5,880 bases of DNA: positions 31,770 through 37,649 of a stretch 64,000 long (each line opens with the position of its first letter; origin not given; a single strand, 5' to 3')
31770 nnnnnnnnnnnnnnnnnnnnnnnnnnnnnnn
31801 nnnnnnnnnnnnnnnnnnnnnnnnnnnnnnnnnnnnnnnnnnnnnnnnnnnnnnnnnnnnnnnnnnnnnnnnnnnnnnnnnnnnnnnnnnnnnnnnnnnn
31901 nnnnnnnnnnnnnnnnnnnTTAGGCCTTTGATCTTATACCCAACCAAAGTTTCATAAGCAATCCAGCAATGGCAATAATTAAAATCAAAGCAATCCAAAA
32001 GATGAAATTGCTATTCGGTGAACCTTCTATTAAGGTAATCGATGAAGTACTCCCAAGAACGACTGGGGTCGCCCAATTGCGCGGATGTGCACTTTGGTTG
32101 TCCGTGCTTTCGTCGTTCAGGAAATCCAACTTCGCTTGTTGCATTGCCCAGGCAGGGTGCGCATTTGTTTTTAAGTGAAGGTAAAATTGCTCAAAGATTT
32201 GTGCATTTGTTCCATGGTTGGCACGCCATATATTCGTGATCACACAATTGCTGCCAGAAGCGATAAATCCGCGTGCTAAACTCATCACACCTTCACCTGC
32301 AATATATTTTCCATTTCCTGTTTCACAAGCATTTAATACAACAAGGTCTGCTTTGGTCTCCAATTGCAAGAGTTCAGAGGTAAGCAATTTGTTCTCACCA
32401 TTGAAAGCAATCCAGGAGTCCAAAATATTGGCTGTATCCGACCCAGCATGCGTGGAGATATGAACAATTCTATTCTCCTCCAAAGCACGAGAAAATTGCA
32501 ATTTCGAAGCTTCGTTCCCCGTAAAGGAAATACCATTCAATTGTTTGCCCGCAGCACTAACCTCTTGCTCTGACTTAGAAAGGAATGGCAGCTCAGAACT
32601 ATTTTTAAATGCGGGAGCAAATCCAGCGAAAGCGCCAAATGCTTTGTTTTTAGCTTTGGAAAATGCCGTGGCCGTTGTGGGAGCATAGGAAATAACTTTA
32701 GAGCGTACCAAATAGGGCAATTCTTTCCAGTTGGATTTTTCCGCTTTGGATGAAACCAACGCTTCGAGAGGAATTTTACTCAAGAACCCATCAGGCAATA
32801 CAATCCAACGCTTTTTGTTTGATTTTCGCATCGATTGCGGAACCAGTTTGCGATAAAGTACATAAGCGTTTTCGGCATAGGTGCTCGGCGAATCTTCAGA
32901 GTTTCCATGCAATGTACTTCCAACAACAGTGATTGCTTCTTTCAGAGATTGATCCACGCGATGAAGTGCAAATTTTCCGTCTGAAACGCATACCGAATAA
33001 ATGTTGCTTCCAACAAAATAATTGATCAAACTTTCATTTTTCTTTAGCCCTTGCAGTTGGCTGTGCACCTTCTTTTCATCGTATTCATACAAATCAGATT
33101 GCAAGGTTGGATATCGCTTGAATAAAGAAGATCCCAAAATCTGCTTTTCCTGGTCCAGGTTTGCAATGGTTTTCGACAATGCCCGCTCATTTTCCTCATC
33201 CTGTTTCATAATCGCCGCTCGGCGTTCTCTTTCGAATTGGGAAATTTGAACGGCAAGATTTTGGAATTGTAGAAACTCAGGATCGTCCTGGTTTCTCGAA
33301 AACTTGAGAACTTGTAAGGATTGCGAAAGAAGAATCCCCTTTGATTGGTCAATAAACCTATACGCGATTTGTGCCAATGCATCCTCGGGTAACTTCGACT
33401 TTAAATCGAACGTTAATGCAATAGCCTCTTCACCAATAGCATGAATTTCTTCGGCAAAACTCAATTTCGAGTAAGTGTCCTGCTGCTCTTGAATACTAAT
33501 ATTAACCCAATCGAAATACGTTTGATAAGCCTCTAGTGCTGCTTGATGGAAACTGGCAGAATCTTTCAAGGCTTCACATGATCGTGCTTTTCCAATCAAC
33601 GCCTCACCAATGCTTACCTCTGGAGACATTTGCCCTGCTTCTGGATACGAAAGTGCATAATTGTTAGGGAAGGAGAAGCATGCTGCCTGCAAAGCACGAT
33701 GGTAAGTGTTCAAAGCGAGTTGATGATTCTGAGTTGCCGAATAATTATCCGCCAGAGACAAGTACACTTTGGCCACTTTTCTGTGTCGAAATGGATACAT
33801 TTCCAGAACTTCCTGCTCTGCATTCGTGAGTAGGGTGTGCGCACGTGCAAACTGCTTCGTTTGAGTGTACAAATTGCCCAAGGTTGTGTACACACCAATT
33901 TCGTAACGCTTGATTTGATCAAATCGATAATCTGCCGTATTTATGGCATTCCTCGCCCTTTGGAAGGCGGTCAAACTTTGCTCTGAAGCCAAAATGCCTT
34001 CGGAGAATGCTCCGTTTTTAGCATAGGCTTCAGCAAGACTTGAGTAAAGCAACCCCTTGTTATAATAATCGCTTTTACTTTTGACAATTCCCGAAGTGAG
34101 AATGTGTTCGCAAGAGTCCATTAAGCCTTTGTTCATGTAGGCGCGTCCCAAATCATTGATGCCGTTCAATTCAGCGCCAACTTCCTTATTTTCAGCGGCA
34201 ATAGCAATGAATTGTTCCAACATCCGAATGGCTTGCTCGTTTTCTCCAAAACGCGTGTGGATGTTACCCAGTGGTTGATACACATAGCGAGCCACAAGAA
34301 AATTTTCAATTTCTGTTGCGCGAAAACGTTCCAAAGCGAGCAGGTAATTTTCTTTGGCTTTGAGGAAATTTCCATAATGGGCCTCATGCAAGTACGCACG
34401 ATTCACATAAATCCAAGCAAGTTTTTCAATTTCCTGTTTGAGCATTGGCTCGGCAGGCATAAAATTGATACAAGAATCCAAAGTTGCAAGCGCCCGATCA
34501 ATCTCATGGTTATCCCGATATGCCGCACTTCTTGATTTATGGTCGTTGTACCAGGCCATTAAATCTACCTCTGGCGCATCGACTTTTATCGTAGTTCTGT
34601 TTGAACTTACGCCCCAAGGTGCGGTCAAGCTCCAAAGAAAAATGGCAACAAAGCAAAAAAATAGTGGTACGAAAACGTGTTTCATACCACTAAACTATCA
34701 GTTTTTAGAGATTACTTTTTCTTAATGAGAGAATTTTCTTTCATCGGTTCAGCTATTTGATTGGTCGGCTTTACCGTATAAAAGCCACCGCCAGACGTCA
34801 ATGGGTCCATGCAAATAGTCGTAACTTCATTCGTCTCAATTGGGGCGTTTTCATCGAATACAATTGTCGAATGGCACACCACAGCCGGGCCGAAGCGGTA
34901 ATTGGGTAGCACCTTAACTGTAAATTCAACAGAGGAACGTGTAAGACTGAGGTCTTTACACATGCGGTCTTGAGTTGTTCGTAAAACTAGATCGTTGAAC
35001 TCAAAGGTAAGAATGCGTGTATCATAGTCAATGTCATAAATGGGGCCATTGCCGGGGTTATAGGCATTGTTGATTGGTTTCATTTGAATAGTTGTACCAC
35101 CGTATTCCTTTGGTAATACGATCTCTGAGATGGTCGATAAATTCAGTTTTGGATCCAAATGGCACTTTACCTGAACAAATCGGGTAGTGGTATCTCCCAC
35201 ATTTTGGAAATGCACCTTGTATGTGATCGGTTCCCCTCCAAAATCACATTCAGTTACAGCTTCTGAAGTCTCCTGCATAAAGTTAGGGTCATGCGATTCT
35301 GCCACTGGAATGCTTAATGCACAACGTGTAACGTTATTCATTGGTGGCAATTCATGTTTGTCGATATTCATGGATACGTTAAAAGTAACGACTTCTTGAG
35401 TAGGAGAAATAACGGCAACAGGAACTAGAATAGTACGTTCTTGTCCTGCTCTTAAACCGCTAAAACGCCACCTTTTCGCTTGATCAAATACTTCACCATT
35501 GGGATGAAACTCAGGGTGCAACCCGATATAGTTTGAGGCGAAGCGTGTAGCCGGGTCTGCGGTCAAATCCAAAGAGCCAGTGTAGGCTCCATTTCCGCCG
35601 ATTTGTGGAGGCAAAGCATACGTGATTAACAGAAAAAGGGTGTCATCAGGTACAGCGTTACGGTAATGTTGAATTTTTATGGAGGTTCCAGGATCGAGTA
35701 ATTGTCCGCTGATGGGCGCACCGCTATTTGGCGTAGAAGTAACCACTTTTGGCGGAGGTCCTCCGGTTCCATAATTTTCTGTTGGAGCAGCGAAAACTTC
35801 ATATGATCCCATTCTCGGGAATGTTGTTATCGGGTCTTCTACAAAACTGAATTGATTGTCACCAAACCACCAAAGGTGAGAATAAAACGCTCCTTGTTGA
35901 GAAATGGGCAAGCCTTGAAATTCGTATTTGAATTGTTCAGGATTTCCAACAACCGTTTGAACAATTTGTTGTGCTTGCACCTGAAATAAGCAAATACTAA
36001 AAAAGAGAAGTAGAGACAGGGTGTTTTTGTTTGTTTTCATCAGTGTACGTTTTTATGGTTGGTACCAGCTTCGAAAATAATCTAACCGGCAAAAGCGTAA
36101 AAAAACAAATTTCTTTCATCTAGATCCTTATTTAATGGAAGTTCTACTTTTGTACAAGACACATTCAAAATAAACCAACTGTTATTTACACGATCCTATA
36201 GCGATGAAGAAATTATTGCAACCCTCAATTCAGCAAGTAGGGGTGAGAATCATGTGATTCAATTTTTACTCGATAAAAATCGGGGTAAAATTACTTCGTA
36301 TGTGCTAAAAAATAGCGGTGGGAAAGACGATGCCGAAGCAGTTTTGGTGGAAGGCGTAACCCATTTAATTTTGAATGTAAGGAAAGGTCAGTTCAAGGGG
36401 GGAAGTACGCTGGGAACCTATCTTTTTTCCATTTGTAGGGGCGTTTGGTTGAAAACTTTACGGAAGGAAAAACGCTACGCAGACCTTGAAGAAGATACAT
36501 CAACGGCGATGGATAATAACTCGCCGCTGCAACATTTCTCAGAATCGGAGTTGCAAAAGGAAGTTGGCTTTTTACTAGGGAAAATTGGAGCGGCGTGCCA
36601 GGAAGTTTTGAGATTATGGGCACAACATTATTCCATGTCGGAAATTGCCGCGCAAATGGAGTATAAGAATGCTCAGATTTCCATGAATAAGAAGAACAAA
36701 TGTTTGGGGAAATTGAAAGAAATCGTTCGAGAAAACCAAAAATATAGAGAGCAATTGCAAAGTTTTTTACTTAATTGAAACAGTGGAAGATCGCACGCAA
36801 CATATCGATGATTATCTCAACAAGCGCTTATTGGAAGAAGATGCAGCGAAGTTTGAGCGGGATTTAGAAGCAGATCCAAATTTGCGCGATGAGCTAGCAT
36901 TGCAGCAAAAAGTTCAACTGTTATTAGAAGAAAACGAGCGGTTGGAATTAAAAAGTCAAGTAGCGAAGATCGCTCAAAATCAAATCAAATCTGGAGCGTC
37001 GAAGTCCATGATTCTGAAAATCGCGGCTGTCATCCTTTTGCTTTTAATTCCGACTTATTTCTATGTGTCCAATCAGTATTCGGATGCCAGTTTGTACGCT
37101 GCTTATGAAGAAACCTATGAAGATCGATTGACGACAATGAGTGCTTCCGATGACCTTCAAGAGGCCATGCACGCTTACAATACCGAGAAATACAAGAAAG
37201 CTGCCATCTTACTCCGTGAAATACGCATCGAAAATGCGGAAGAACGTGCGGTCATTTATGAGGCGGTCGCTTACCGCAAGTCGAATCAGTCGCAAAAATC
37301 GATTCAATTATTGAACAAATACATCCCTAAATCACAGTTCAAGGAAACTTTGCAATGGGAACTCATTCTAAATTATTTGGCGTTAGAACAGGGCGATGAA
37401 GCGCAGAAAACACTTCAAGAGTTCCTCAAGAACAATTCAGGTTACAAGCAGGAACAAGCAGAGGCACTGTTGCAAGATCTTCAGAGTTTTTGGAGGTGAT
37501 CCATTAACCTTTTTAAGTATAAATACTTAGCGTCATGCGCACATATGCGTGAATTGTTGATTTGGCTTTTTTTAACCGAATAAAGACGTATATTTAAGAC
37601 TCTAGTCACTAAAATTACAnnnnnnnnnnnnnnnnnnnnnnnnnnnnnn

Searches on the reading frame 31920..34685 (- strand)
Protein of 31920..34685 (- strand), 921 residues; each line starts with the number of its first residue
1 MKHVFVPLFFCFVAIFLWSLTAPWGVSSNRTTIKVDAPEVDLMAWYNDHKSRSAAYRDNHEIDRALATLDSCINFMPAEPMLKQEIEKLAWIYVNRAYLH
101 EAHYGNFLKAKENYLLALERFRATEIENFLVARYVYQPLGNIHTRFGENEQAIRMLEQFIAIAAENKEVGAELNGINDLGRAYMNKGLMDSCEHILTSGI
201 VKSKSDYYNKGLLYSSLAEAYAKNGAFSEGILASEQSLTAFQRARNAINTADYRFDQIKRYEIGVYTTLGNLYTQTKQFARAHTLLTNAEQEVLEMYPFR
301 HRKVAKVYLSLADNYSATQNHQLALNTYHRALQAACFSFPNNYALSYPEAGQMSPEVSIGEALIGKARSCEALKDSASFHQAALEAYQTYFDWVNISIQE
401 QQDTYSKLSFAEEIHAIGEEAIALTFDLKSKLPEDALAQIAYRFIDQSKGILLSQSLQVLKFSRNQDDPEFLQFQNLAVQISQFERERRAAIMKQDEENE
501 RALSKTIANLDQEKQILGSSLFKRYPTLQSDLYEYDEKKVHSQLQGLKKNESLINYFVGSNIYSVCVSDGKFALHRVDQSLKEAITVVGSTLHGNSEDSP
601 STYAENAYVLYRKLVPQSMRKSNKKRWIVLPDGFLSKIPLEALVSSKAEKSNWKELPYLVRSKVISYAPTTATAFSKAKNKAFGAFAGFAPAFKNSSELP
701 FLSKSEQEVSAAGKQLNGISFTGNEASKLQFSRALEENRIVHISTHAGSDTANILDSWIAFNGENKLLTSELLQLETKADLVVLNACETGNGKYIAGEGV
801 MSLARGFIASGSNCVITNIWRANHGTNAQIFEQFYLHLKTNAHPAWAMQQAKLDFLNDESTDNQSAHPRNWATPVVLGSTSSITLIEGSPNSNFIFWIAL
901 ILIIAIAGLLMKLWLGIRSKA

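Call 10: search_protein_families(library=pfam, proteins=[window:31920-34685:-], max_evalue=0.001)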
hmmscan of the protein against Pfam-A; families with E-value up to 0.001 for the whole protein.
window:31920-34685:- (921 aa): 6 families
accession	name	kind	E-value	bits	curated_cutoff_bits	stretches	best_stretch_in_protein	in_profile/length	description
PF12770.12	CHAT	-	8.4e-41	140.7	24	1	610-879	7-289/289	CHAT domain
PF13424.12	TPR_12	-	3.7e-07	30.7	30.1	0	89-163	2-75/77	Tetratricopeptide repeat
PF13176.12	TPR_7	-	9.7e-07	28.8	27.9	0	139-165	5-31/36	Tetratricopeptide repeat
PF24885.1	TPR_NPHP3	-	1.1e-05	25.4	100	1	210-332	91-210/239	Nephrocystin-3 TPR domain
PF13181.12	TPR_8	-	8.5e-05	22.9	25.7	0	136-165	4-33/34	Tetratricopeptide repeat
PF13428.12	TPR_14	-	0.00023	22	23.5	0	139-169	7-37/44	Tetratricopeptide repeat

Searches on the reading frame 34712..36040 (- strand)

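Call 10: search_protein_families(library=pfam, proteins=[window:34712-36040:-], max_evalue=0.001)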
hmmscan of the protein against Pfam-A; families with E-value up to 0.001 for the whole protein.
window:34712-36040:- (442 aa): 1 family
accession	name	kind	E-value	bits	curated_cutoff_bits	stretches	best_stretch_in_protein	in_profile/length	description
PF24595.1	DUF7619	-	9e-16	58.6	27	1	251-408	1-132/133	Domain of unknown function (DUF7619)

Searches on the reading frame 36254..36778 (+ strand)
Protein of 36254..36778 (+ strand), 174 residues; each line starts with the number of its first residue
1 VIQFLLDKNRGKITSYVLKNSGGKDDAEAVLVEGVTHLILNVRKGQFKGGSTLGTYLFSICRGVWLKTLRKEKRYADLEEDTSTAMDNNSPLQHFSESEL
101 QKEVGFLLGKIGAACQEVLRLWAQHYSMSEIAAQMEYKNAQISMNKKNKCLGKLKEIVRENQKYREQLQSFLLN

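Call 4: search_protein_families(library=pfam, proteins=[window:36254-36778:+], max_evalue=0.1)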
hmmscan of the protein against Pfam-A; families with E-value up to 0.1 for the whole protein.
window:36254-36778:+ (174 aa): 4 families
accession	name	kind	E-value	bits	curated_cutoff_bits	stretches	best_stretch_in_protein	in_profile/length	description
PF04542.20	Sigma70_r2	-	0.00058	20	24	1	6-74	2-70/71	Sigma-70 region 2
PF21704.3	POLH-Rev1_HhH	-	0.0048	17.5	27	0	50-64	42-56/56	DNApol eta/Rev1, HhH motif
PF13518.12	HTH_28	-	0.042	14.4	25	1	117-142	4-29/52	Helix-turn-helix domain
PF21999.2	IMS_HHH_1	-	0.087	13.7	27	0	90-109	23-42/53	DNA polymerase-iota, thumb domain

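Call 9: search_protein_families(library=ncbifam, proteins=[window:36254-36778:+], max_evalue=0.01)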
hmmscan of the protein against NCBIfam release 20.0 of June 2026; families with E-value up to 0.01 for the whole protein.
window:36254-36778:+ (174 aa): 18 families
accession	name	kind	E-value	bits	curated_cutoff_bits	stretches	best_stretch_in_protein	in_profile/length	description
TIGR02937.1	sigma70-ECF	superfamily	4.8e-12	45.8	42.9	1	5-156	6-163/165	sigma-70 family RNA polymerase sigma factor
TIGR02985.1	Sig70_bacteroi1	subfamily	4e-09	36.9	126.4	1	11-142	12-147/162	RNA polymerase sigma-70 factor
NF007216.0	PRK09638.1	equivalog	3.9e-08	33.3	194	1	4-142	22-159/180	RNA polymerase sigma factor SigY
TIGR02950.1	SigM_subfam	subfamily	1.6e-07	31.3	147.95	1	12-144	12-145/159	RNA polymerase sigma factor, SigM family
NF058625.1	sigma_PG0214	equivalog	6.7e-06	25.9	130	1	13-145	17-149/170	GFO_1088 family ECF-type sigma factor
NF007222.0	PRK09640.1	equivalog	6.9e-06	25.7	194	1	13-161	39-185/188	RNA polymerase sigma factor SigX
NF007220.0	PRK09639.1-5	equivalog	7.9e-06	25.7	260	1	16-163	19-169/181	RNA polymerase sigma factor SigX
NF009166.1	PRK12513.1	equivalog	1.4e-05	24.9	206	1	4-133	26-162/193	RNA polymerase sigma factor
NF009172.0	PRK12519.1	subfamily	1.7e-05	24.4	222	1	51-161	78-192/194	RNA polymerase sigma factor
TIGR02989.1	Sig-70_gvs1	subfamily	2.2e-05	24.4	124.55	1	5-143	6-144/158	RNA polymerase sigma-70 factor, Rhodopirellula/Verrucomicrobium family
NF009168.0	PRK12515.1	subfamily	3.3e-05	23.5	236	1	5-131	27-153/189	RNA polymerase sigma factor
TIGR02984.1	Sig-70_plancto1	subfamily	0.0001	21.9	183.75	1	85-158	115-188/189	RNA polymerase sigma-70 factor, Planctomycetaceae-specific subfamily 1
TIGR02943.1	Sig70_famx1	hypoth_equivalog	0.00015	21.7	162.2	1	20-98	22-97/188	RNA polymerase sigma-70 factor, TIGR02943 family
NF007217.0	PRK09639.1-1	equivalog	0.0004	20.2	239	1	5-163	8-173/194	RNA polymerase sigma factor SigX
NF009192.0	PRK12540.1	equivalog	0.00092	18.8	307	1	15-93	20-96/182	RNA polymerase sigma factor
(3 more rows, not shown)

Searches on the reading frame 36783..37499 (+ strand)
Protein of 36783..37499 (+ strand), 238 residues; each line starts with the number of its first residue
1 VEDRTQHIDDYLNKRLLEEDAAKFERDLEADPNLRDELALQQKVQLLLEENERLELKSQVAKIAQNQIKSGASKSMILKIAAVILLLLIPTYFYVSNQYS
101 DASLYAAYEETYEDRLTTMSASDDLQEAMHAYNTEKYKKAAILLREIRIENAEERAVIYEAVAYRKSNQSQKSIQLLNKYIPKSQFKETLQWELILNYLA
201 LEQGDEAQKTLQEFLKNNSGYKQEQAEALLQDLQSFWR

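Call 4: search_protein_families(library=pfam, proteins=[window:36783-37499:+], max_evalue=0.1)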
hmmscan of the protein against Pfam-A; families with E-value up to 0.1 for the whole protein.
window:36783-37499:+ (238 aa): 1 family
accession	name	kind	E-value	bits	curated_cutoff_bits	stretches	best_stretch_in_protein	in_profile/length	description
PF13432.12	TPR_16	-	0.0075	17.1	32.7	0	195-229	4-34/65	Tetratricopeptide repeat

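Call 9: search_protein_families(library=ncbifam, proteins=[window:36783-37499:+], max_evalue=0.01)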
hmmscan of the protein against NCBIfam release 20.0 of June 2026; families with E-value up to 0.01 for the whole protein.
window:36783-37499:+ (238 aa): 1 family
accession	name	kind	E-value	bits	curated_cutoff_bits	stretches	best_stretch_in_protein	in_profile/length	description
NF052375.1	antisigma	equivalog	0.009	16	100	0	10-94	4-104/217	anti-sigma factor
